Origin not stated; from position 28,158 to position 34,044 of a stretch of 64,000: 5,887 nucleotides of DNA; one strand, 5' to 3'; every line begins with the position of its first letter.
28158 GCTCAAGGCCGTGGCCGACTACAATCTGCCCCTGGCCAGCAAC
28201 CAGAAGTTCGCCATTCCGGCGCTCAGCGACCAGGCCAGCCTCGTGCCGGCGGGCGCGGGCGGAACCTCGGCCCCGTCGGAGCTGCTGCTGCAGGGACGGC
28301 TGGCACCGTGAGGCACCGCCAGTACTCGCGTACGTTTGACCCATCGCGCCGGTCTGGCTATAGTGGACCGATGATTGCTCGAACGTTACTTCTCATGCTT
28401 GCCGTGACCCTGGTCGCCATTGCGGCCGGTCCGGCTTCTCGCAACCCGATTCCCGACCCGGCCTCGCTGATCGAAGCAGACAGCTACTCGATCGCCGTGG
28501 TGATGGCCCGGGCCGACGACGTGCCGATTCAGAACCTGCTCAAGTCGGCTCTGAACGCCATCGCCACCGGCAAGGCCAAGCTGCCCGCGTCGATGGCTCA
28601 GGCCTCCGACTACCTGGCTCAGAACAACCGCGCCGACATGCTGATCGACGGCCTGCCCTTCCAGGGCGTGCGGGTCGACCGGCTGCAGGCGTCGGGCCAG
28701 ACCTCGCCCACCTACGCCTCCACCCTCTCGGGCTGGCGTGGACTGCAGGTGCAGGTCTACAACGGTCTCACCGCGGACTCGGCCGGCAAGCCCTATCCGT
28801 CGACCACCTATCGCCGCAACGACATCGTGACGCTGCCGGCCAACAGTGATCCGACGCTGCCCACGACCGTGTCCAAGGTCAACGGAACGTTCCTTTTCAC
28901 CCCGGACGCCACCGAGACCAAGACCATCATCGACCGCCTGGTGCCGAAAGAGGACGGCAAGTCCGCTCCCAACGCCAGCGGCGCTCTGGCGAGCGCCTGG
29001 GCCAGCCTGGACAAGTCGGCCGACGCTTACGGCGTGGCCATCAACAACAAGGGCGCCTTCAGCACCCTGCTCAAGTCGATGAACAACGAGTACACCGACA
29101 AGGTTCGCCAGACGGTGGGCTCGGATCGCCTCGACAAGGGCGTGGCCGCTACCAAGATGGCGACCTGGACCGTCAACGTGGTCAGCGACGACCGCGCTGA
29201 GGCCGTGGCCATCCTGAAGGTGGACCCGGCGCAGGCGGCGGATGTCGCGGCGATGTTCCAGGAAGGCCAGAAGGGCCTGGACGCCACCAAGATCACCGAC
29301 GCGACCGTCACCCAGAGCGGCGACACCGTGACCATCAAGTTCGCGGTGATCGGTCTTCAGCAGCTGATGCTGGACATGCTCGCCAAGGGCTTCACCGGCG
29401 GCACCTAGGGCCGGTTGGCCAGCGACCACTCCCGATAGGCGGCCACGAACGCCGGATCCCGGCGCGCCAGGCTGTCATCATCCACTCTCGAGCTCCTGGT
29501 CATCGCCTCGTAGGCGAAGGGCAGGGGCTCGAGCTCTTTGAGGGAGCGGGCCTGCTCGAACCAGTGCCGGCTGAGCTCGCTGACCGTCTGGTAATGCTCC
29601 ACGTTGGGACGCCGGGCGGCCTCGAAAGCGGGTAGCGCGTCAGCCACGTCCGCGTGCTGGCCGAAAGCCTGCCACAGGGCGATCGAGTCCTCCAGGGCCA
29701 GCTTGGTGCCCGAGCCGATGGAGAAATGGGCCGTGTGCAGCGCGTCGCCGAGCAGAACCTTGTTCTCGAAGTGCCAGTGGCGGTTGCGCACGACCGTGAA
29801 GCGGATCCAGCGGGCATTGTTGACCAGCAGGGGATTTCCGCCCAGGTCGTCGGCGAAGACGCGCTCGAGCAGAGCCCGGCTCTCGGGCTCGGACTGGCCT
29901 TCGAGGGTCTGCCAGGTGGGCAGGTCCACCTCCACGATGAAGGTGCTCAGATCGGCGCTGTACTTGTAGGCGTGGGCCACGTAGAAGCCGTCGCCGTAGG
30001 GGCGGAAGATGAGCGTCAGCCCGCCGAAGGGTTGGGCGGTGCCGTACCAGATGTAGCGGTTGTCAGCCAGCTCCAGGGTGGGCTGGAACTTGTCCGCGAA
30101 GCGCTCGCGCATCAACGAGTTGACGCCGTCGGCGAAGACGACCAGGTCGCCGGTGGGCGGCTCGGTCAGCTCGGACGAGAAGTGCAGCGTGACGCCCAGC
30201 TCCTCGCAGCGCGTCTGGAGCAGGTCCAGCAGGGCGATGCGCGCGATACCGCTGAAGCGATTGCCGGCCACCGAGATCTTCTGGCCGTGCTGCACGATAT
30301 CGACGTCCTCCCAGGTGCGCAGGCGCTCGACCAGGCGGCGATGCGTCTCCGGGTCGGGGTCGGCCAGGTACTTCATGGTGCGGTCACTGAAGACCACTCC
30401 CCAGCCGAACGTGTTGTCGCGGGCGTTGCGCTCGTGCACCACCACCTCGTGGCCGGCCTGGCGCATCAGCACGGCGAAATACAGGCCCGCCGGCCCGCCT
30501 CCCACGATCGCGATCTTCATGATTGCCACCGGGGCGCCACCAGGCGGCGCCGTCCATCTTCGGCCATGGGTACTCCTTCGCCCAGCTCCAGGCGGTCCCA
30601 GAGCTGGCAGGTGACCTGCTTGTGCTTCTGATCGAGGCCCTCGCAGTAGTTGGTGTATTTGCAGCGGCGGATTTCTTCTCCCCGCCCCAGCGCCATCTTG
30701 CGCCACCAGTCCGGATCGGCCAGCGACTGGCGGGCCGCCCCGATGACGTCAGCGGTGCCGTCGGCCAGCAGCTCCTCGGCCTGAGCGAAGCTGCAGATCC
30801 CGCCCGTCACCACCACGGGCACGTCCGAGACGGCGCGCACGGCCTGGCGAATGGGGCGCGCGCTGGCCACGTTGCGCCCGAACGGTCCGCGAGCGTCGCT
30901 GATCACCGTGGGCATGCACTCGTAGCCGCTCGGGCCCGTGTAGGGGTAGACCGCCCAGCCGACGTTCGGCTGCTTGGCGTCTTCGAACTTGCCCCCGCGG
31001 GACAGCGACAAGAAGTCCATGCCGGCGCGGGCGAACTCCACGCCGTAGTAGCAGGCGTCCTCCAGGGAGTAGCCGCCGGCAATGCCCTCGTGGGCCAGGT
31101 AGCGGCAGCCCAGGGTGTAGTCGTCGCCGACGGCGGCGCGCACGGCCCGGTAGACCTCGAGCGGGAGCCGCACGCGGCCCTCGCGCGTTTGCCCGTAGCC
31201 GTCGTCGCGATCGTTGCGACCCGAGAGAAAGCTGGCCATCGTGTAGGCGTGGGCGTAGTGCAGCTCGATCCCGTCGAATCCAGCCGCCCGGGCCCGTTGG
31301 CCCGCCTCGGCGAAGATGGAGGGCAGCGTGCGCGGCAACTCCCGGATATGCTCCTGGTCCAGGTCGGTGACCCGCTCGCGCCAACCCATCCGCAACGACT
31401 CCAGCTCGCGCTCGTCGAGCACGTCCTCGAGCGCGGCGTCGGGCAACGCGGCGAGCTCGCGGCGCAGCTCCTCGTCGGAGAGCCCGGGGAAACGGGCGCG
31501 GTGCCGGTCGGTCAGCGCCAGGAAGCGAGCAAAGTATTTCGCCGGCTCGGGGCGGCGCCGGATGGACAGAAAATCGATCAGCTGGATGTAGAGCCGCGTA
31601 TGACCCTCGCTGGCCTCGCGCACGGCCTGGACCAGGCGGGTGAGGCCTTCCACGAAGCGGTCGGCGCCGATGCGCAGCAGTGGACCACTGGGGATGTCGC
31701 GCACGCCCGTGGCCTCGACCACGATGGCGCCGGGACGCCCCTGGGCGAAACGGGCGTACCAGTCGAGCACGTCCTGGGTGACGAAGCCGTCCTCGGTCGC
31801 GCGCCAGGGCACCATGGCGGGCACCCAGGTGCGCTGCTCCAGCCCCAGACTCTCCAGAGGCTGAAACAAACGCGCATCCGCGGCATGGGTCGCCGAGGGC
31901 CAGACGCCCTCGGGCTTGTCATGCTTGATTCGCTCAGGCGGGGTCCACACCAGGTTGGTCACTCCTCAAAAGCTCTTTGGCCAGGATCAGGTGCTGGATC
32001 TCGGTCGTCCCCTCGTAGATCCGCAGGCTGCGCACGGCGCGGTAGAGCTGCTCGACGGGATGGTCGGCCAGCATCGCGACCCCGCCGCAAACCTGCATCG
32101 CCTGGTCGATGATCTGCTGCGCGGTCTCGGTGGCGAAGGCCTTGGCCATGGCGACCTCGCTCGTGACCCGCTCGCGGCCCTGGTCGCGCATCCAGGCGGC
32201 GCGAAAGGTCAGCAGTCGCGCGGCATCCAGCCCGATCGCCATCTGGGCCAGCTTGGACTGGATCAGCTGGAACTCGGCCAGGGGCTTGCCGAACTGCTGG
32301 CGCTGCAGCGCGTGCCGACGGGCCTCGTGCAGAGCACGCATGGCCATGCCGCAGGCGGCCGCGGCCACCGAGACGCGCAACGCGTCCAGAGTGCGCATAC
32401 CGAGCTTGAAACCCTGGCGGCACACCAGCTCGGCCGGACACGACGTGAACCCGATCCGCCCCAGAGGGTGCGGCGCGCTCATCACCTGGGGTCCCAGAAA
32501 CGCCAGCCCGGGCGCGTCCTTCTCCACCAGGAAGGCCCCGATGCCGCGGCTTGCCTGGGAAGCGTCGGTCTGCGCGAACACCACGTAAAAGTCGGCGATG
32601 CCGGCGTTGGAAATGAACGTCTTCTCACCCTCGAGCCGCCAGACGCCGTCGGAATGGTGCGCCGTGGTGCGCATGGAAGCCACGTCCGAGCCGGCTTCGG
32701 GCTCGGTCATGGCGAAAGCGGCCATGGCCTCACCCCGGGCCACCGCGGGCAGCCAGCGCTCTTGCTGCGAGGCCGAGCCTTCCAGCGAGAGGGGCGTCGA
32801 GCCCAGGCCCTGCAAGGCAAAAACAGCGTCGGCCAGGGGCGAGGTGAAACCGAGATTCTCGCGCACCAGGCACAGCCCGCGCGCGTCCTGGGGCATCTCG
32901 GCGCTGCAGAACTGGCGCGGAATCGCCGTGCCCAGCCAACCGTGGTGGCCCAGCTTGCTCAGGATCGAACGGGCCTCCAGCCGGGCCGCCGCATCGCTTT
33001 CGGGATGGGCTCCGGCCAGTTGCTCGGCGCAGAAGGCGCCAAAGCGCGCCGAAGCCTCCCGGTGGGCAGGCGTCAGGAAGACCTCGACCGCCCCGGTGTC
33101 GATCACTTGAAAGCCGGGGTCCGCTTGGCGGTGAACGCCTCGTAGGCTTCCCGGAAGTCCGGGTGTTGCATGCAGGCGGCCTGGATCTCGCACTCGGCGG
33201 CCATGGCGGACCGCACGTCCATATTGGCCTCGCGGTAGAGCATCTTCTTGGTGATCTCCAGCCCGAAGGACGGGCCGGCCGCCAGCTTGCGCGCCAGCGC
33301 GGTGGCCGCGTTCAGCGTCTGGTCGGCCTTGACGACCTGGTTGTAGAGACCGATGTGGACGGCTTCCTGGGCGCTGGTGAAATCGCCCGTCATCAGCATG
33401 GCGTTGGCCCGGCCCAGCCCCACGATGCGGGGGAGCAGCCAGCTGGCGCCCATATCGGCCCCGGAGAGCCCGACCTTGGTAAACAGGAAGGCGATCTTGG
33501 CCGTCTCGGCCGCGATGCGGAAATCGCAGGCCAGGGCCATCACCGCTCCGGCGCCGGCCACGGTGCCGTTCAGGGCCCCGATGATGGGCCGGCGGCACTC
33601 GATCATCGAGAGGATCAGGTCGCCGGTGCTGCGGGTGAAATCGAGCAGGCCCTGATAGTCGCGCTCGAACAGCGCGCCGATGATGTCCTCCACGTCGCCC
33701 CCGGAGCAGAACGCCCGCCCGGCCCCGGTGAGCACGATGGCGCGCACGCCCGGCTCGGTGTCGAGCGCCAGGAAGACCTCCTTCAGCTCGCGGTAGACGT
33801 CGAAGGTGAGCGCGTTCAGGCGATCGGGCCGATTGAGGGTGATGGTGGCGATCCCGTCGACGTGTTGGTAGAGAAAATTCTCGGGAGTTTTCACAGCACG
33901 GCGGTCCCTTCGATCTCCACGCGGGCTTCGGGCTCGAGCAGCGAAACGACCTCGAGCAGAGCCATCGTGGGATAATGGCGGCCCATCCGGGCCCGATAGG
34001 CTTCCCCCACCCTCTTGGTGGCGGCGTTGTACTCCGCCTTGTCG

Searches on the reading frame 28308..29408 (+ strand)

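Call 18: search_protein_families(library=pfam, proteins=[window:28308-29408:+], max_evalue=0.001)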
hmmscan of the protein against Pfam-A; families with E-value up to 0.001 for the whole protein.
window:28308-29408:+ (366 aa): 0 families

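Call 33: search_protein_families(library=ncbifam, proteins=[window:28308-29408:+], max_evalue=1)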
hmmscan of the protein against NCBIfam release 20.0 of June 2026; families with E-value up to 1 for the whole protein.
window:28308-29408:+ (366 aa): 1 family
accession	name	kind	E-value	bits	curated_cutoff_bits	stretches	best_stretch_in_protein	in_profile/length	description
NF011291.0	PRK14703.1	equivalog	0.13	10.5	681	1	275-352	630-706/769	glutamine--tRNA ligase/YqeY domain fusion protein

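Call 80: search_protein_families(library=phrogs, proteins=[window:28308-29408:+], max_evalue=0.01)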
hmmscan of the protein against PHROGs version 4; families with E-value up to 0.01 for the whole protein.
window:28308-29408:+ (366 aa): 0 families

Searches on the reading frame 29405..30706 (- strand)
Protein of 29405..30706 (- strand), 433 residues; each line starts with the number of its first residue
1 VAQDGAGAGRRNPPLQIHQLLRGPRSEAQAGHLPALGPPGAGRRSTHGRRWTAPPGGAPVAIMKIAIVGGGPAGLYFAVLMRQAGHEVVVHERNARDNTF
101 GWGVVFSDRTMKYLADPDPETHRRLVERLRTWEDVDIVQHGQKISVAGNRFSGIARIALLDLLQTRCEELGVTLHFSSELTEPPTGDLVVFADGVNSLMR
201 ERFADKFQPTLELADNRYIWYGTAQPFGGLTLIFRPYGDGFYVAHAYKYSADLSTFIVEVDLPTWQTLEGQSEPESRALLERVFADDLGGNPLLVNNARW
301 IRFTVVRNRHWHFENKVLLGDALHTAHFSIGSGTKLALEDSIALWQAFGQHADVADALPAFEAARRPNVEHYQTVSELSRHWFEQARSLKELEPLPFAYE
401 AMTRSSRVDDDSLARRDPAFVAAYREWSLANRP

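Call 18: search_protein_families(library=pfam, proteins=[window:29405-30706:-], max_evalue=0.001)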
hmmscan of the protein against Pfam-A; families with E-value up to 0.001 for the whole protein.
window:29405-30706:- (433 aa): 5 families
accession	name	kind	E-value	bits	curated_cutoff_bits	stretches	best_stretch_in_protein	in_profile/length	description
PF01494.25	FAD_binding_3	-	7.7e-14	52.1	22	1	64-116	3-55/349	FAD binding domain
PF07992.20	Pyr_redox_2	-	2.6e-06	27.5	26.1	1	63-130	1-58/291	Pyridine nucleotide-disulphide oxidoreductase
PF13450.12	NAD_binding_8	-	6.9e-06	26.7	21.9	1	67-96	1-30/68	NAD(P)-binding Rossmann-like domain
PF03486.20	HI0933_like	-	0.00013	21.9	50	1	64-96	2-34/244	HI0933-like protein Rossmann domain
PF00070.33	Pyr_redox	-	0.00014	22.7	22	0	64-96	1-33/82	Pyridine nucleotide-disulphide oxidoreductase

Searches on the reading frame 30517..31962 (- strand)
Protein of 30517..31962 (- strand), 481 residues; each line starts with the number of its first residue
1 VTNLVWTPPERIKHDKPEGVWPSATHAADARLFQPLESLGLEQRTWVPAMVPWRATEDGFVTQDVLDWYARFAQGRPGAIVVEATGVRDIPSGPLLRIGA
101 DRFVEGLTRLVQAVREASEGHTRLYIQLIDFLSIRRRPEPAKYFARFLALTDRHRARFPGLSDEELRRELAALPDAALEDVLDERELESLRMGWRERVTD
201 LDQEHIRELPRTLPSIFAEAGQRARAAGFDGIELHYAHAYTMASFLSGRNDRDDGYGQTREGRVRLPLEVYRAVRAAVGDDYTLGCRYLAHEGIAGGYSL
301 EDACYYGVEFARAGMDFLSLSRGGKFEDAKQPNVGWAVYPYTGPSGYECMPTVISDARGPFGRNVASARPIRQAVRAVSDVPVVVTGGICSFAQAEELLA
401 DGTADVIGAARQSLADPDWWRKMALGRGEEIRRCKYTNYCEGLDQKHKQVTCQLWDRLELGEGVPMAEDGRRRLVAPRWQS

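Call 19: search_protein_families(library=pfam, proteins=[window:30517-31962:-], max_evalue=0.001)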
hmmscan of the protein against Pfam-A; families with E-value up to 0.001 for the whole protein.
window:30517-31962:- (481 aa): 1 family
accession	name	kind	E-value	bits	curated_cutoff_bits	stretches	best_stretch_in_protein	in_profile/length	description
PF00724.26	Oxidored_FMN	-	5.1e-30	105.4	27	1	202-427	143-339/342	NADH:flavin oxidoreductase / NADH oxidase family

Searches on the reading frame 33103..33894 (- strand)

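Call 19: search_protein_families(library=pfam, proteins=[window:33103-33894:-], max_evalue=0.001)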
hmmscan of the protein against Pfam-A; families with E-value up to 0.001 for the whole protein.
window:33103-33894:- (263 aa): 2 families
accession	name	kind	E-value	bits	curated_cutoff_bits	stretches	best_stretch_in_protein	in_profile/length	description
PF00378.25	ECH_1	-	2.6e-55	187.9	27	1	13-263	4-249/251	Enoyl-CoA hydratase/isomerase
PF16113.10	ECH_2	-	4.4e-38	132.1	27.2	1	16-202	2-186/335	Enoyl-CoA hydratase/isomerase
